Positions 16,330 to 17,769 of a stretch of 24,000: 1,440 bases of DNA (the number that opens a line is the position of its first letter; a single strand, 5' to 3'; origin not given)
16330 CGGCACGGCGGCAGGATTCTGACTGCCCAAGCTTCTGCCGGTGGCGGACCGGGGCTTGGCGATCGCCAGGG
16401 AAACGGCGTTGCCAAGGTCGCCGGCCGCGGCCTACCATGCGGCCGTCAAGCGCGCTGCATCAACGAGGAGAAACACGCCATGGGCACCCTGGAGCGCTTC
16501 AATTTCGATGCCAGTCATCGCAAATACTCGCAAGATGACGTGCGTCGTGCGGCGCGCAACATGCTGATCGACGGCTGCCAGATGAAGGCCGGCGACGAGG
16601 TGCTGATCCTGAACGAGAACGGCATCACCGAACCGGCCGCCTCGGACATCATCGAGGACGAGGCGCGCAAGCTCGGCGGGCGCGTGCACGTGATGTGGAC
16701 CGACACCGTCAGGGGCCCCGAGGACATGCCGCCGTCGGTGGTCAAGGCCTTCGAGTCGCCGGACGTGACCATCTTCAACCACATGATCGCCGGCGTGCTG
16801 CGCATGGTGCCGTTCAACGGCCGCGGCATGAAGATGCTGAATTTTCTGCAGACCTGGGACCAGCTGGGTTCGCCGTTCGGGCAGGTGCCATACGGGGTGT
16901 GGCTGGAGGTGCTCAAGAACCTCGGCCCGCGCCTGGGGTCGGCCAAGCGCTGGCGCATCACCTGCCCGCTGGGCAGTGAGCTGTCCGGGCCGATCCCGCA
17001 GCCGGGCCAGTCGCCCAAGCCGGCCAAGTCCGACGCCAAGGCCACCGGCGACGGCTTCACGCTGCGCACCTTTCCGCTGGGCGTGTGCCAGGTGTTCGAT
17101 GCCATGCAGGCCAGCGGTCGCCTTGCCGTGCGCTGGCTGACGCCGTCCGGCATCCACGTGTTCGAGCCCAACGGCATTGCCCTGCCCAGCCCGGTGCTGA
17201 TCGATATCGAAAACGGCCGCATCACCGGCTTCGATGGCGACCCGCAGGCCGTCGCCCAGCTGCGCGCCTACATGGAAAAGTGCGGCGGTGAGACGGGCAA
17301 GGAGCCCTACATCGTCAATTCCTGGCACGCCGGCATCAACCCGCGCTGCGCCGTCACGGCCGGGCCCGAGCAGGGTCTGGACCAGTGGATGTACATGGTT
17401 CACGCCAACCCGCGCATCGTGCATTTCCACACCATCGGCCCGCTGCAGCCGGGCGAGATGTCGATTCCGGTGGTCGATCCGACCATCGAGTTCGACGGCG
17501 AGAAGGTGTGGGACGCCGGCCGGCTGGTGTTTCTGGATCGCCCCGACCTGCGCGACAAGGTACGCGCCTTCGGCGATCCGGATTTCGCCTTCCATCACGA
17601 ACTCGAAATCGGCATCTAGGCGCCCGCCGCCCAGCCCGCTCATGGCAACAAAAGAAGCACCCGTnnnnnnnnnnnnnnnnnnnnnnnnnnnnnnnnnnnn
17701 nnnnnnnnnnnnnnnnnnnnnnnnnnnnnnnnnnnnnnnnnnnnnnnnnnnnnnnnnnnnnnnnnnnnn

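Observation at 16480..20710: Compact uncharacterised catabolic module: NicX/M29-like, DszB-like, flavin reductase and SRPBCC genes convergent with a BphC-like dioxygenase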

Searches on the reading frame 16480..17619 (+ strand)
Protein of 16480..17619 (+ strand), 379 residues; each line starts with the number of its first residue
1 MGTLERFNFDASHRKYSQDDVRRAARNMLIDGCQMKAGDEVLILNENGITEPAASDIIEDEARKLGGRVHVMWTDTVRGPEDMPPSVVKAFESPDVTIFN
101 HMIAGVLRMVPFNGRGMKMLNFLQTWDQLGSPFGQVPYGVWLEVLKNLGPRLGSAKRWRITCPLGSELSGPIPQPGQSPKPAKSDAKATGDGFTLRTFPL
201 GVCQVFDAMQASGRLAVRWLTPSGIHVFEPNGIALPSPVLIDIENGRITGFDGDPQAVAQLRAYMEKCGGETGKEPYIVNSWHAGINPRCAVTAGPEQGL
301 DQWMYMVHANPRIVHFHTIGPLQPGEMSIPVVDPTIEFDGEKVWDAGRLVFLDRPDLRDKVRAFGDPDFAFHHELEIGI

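Call 5: search_protein_families(library=pfam, proteins=[window:16480-17619:+], max_evalue=0.01)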
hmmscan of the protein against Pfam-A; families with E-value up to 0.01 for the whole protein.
window:16480-17619:+ (379 aa): 0 families

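Call 6: search_protein_families(library=ncbifam, proteins=[window:16480-17619:+], max_evalue=0.01)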
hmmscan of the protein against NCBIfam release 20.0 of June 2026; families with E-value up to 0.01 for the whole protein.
window:16480-17619:+ (379 aa): 0 families

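Call 7: search_solved_structures(query=window:16480-17619:+, max_evalue=10, show_alignments=2)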
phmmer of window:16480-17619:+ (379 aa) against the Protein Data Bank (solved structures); distinct sequences matched with E-value up to 10: 4.
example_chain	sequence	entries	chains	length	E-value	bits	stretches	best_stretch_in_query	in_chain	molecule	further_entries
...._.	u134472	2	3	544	0.4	12.9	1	282-349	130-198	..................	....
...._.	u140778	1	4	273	0.57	12.4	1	48-113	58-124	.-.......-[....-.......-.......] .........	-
4ak4_A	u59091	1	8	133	1.5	11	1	210-254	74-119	AGGLUTININ ALPHA CHAIN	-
4akb_A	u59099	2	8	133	1.5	11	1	210-254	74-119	AGGLUTININ ALPHA CHAIN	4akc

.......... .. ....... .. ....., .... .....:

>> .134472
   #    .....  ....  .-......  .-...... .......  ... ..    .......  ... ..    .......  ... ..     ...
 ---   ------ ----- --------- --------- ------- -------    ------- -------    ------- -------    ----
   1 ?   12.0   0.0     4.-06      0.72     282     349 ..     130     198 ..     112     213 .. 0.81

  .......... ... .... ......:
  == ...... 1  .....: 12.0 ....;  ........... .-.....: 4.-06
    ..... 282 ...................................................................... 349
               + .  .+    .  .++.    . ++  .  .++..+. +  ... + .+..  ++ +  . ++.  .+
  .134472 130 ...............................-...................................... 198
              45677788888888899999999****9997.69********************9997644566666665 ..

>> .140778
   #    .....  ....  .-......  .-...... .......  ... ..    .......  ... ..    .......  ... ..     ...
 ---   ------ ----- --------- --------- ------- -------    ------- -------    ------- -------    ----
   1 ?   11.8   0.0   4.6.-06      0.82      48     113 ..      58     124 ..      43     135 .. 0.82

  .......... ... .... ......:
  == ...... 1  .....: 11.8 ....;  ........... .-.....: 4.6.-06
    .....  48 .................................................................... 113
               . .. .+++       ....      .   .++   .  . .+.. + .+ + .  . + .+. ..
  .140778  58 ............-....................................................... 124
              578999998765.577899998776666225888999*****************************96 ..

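Call 9: find_homologous_proteins(query=window:16480-17619:+)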
Query window:16480-17619:+ (379 aa): 244 proteins with E <= 0.001 among 4817 candidates; the best 120 are listed.
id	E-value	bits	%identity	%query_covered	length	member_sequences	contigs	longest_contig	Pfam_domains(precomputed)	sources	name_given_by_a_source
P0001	7.1e-251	850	94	100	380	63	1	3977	-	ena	-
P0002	8.9e-247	837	92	100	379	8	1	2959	PF26233.1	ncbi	-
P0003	2.0e-246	836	93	100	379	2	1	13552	PF26233.1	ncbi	ncbi:hypothetical protein [Immundisolibacter sp.]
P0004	2.0e-240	816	90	100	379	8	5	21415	-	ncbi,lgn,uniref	ncbi:hypothetical protein [Immundisolibacter sp.]|uniref:hypothetical protein n=1 Tax=Immundisolibac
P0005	1.5e-236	803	90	100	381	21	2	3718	PF26233.1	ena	-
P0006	4.6e-232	788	88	100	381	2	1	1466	PF26233.1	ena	-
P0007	2.1e-229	779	85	100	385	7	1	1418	PF26233.1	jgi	-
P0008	6.0e-225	765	83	100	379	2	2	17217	-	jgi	jgi:hypothetical protein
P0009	8.4e-225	764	83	100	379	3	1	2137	PF26233.1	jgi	jgi:hypothetical protein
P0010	1.7e-223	760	84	100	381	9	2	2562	PF26233.1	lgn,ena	-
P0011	3.3e-220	749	82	100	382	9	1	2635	-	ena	-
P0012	2.6e-213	726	80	100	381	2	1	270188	PF26233.1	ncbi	ncbi:MAG: hypothetical protein Kow0073_02510 [Immundisolibacter sp.]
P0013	2.2e-173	595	65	100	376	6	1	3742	PF26233.1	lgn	-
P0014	1.5e-161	556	63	100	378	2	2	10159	PF26233.1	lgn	-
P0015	2.3e-161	555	63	97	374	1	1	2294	PF26233.1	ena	-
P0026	1.8e-128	447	51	100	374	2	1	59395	-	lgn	-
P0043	4.9e-111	390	47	97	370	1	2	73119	PF26233.1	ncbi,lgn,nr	ncbi:MAG: hypothetical protein IVW54_12645 [Candidatus Binataceae bacterium]|nr:hypothetical protein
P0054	3.1e-83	298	39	97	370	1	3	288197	-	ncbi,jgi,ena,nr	ncbi:MAG TPA: hypothetical protein VMU87_09710 [Stellaceae bacterium]|nr:hypothetical protein [Stell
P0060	3.8e-67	245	36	93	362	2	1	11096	PF26233.1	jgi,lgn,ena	-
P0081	7.5e-56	208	34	95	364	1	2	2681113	-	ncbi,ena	-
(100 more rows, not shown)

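Call 11: search_protein_families(library=pfam, proteins=[window:16480-17619:+, P0002, P0012, P0043, P0060], max_evalue=10)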
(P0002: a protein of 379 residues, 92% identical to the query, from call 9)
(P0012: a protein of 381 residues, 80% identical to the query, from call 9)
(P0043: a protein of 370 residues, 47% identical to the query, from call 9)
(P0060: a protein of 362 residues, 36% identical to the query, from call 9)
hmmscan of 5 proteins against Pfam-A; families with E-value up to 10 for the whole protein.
window:16480-17619:+ (379 aa): 0 families

P0002 (379 aa): 0 families

P0012 (381 aa): 0 families

P0043 (370 aa): 1 family
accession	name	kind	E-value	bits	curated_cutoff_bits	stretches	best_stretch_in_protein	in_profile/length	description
PF13593.11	SBF_like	-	0.25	11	25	1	2-54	109-159/313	SBF-like CPA transporter family (DUF4137)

P0060 (362 aa): 1 family
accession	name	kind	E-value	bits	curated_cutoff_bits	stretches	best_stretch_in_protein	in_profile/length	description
PF17853.6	GGDEF_2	-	0.066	13.9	24.5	1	10-84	40-111/116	GGDEF-like domain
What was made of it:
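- On NicX (2,5-dihydroxypyridine dioxygenase) family: No Pfam hit at E<=10 (call 11).
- On M29 aminopeptidase: No hit at E<=10 (call 11).
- Closest known: M29 aminopeptidases. Different: No Peptidase_M29 profile hit (call 11).
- No Peptidase_M29 hit appears even at E<=10 (call 11).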

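Call 13: find_encoding_contigs(protein=window:16480-17619:+, flank=10000, max_places=4)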
Protein window:16480-17619:+ (379 aa): 3 contigs read that carry it; 3 places shown.
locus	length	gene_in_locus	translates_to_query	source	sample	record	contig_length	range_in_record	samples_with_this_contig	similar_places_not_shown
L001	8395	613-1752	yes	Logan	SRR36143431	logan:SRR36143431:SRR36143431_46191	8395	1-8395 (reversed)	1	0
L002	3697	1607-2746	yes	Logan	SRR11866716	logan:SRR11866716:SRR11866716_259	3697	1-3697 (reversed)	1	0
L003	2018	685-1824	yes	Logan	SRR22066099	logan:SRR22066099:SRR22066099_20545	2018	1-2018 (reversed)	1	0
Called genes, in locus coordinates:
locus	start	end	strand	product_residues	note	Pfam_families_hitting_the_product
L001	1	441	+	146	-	?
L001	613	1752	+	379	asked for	PF26233:NicX (faint)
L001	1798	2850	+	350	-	PF09084:NMT1 (faint)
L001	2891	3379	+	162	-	PF01613:Flavin_Reduct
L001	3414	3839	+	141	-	PF10604:Polyketide_cyc2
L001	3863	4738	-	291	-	PF22632:BphC_D1, PF00903:Glyoxalase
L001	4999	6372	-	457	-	PF00072:Response_reg, PF00989:PAS, PF08448:PAS_4, PF13188:PAS_8 (faint), PF13426:PAS_9, PF00990:GGDEF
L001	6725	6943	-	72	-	-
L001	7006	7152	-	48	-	PF18919:DUF5670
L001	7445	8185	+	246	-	PF00027:cNMP_binding (weak), PF13545:HTH_Crp_2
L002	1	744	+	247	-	?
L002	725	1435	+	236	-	PF02390:Methyltransf_4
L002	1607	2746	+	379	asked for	PF26233:NicX (faint)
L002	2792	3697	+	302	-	?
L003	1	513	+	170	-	?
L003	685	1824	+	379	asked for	PF26233:NicX (faint)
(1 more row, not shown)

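Call 14: find_encoding_contigs(protein=P0012, flank=10000, max_places=3)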
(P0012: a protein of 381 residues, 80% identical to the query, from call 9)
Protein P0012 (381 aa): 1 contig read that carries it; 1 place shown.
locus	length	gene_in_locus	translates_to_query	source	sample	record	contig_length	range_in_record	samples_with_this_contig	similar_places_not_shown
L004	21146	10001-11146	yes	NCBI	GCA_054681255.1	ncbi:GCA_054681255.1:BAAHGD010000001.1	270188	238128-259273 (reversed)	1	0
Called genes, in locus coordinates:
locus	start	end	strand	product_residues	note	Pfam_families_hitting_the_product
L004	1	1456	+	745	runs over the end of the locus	PF14814:UB2H, PF00912:Transgly, PF00905:Transpeptidase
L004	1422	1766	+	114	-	-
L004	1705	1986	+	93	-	PF07719:TPR_2 (faint), PF13428:TPR_14 (weak), PF13414:TPR_11 (weak), PF14559:TPR_19, PF13431:TPR_17 (faint)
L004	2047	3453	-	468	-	PF00890:FAD_binding_2 (weak), PF01134:GIDA (weak), PF07992:Pyr_redox_2, PF12831:FAD_oxidored, PF13450:NAD_binding_8 (weak), PF13738:Pyr_redox_3 (weak), PF00070:Pyr_redox, PF02852:Pyr_redox_dim, +3 more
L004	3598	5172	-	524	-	PF00364:Biotin_lipoyl, PF01597:GCV_H (faint), PF03793:PASTA (faint), PF25973:BSH_CzcB (faint), PF00364:Biotin_lipoyl, PF25917:BSH_RND (weak), PF02817:E3_binding, PF00198:2-oxoacid_dh, +4 more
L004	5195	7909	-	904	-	PF28598:PDH_E1_N, PF00456:Transketolase_N, PF17831:PDH_E1_M, PF22613:Transketolase_C_1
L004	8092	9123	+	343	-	PF01979:Amidohydro_1, PF04909:Amidohydro_2 (weak)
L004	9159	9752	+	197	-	PF01066:CDP-OH_P_transf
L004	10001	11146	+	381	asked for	PF26233:NicX (faint)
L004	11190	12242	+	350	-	PF09084:NMT1 (faint)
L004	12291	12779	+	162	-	PF01613:Flavin_Reduct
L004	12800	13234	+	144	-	PF10604:Polyketide_cyc2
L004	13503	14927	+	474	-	PF00483:NTP_transferase, PF22640:ManC_GMP_beta-helix, PF01050:MannoseP_isomer, PF07883:Cupin_2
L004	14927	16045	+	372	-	PF13579:Glyco_trans_4_4 (weak), PF13439:Glyco_transf_4, PF20706:GT4-conflict, PF00534:Glycos_transf_1, PF13692:Glyco_trans_1_4, PF13524:Glyco_trans_1_2 (weak)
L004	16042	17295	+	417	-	PF04932:Wzy_C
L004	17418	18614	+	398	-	PF01658:Inos-1-P_synth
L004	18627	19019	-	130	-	PF01042:Ribonuc_L-PSP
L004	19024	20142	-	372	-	PF01168:Ala_racemase_N, PF00842:Ala_racemase_C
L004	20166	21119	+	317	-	PF12697:Abhydrolase_6, PF12146:Hydrolase_4, PF00561:Abhydrolase_1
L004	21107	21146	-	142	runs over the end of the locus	PF06139:BphX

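Call 18: find_encoding_contigs(protein=P0026, flank=8000, max_places=1)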
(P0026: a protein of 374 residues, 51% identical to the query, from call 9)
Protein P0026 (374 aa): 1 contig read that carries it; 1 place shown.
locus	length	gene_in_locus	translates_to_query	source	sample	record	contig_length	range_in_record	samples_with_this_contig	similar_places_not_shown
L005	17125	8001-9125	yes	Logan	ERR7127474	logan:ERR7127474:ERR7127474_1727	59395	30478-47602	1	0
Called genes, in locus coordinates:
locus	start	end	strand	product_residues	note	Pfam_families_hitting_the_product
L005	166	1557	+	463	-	PF00675:Peptidase_M16, PF05193:Peptidase_M16_C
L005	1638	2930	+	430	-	PF00675:Peptidase_M16, PF05193:Peptidase_M16_C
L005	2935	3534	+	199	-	PF03602:Cons_hypoth95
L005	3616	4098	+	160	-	PF01467:CTP_transf_like, PF08218:Citrate_ly_lig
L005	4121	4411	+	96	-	PF00037:Fer4 (weak), PF12838:Fer4_7 (weak)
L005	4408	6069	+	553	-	PF01019:G_glu_transpept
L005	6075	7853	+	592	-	PF05157:MshEN, PF00437:T2SSE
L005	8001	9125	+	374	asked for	-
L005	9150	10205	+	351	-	-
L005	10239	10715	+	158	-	PF01613:Flavin_Reduct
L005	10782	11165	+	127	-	-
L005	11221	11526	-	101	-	PF07045:DUF1330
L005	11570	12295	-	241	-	PF07314:Lit (faint)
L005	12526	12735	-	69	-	PF00313:CSD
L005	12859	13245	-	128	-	PF09996:DUF2237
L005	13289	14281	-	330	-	PF04909:Amidohydro_2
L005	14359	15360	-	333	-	PF00248:Aldo_ket_red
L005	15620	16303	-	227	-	PF11859:DUF3379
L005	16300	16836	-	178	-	PF04542:Sigma70_r2, PF22029:PhyR_sigma2 (weak), PF08281:Sigma70_r4_2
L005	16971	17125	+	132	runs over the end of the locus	PF09685:MamF_MmsF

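Call 19: find_encoding_contigs(protein=P0043, flank=8000, max_places=1)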
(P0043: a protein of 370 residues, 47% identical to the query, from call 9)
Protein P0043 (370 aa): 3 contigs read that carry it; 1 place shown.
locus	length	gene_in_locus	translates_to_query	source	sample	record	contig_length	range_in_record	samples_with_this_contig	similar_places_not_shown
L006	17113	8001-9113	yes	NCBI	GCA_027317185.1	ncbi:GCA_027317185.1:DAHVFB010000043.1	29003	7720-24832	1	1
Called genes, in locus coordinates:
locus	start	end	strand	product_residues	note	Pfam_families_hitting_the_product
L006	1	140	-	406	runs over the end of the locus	PF02771:Acyl-CoA_dh_N, PF02770:Acyl-CoA_dh_M, PF00441:Acyl-CoA_dh_1, PF08028:Acyl-CoA_dh_2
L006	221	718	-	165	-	PF13577:SnoaL_4, PF00866:Ring_hydroxyl_B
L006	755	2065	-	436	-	PF00355:Rieske, PF00848:Ring_hydroxyl_A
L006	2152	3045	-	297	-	PF00561:Abhydrolase_1, PF12146:Hydrolase_4 (weak), PF12697:Abhydrolase_6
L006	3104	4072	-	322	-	PF09084:NMT1 (faint)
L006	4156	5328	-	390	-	PF00355:Rieske, PF00848:Ring_hydroxyl_A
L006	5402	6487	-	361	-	PF09084:NMT1 (faint), PF13379:NMT1_2 (weak)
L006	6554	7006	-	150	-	PF13577:SnoaL_4, PF00866:Ring_hydroxyl_B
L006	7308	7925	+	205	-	PF00857:Isochorismatase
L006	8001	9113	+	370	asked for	PF26233:NicX (faint)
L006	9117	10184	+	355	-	PF09084:NMT1 (faint)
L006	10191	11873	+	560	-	PF00581:Rhodanese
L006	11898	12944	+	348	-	PF00355:Rieske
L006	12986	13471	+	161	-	PF13577:SnoaL_4, PF00866:Ring_hydroxyl_B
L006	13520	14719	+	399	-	PF00848:Ring_hydroxyl_A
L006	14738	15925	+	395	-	PF02771:Acyl-CoA_dh_N, PF02770:Acyl-CoA_dh_M (weak), PF00441:Acyl-CoA_dh_1, PF08028:Acyl-CoA_dh_2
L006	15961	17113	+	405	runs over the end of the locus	PF02771:Acyl-CoA_dh_N, PF02770:Acyl-CoA_dh_M, PF08028:Acyl-CoA_dh_2 (weak)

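Call 20: find_encoding_contigs(protein=P0054, flank=8000, max_places=1)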
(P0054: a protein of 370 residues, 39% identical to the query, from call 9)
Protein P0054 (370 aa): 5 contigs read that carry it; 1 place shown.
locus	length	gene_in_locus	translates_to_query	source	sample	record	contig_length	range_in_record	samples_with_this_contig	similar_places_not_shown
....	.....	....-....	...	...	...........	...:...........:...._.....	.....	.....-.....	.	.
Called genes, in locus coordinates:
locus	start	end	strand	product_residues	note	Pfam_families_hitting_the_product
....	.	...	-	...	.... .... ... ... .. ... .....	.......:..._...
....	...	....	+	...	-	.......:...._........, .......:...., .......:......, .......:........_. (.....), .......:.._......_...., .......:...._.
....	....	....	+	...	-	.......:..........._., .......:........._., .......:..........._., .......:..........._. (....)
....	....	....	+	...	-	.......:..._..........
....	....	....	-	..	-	-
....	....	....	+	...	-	-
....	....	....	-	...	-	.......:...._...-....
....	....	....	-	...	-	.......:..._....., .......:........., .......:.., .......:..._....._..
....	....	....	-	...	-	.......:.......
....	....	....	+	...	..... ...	-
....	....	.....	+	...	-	-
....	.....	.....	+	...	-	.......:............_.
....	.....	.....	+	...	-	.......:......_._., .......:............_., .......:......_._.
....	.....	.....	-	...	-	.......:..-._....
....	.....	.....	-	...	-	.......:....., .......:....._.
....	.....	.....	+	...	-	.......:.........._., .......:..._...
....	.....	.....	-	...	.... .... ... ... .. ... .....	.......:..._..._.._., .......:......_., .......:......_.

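Call 21: find_encoding_contigs(protein=P0081, flank=8000, max_places=1)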
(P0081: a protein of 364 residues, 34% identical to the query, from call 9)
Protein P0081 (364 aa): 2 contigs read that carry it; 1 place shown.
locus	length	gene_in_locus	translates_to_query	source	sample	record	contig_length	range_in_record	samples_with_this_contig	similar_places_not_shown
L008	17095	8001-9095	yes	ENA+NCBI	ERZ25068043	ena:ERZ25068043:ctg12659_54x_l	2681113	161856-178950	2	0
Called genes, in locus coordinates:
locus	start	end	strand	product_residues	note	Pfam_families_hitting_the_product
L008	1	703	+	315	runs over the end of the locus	PF19300:BPD_transp_1_N, PF00528:BPD_transp_1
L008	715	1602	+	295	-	PF00528:BPD_transp_1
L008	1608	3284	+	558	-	PF13481:AAA_25 (faint), PF00005:ABC_tran, PF13555:AAA_29 (faint), PF20703:nSTAND1 (faint), PF13191:AAA_16 (faint), PF13304:AAA_21 (faint), PF00005:ABC_tran, PF02463:SMC_N, +2 more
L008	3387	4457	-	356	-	PF06032:S-Me-THD_N, PF20906:S-Me-THD_C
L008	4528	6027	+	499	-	PF01979:Amidohydro_1, PF07969:Amidohydro_3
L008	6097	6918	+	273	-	PF05721:PhyH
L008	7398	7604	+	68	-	-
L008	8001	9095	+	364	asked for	-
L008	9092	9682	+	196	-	-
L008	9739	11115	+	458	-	PF06253:MTTB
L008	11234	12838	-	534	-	PF20254:DMFA2_C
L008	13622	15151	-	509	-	PF06253:MTTB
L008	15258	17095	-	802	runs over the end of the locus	PF01266:DAO, PF16350:FAO_M, PF01571:GCV_T, PF08669:GCV_T_C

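Call 22: predict_structure(protein=window:16480-17619:+)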
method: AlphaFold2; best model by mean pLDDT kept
length: 379 residues; sequences in the alignment: 1
mean_pLDDT: 40.6   pTM: 0.33
mean pLDDT of the five models: 40.6, 32.4, 30.3, 29.2, 29.0
residues with pLDDT >= 90: 4; 70-90: 37; 50-70: 29; < 50: 309
segments of 3 or more residues with pLDDT < 50: 1-14, 48-50, 78-80, 90-122, 124-379
pLDDT, mean of each block of 10 residues (from residue 1): 43 61 80 78 57 75 87 56 53 40 41 42 44 41 44 33 32 29 28 28 31 31 32 28 29 38 38 29 25 29 32 31 29 33 29 33 30 23
secondary structure, 60 per line:
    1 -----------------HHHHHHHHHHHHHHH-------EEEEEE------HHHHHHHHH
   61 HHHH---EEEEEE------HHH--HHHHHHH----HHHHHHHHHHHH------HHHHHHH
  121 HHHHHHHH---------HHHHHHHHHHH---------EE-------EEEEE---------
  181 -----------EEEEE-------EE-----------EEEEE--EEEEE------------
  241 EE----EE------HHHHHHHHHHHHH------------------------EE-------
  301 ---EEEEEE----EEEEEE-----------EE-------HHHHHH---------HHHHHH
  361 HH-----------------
elements in order: H18-32 E40-45 H52-64 E68-73 H85-91 H96-107 H114-128 H138-148 E167-171 E192-196 E217-221 E224-228 H255-267 E304-309 E314-319 H340-345 H355-362
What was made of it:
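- Tried and rejected: Single-sequence AF2 model of A. It was useless (pLDDT 40.6, call 22).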
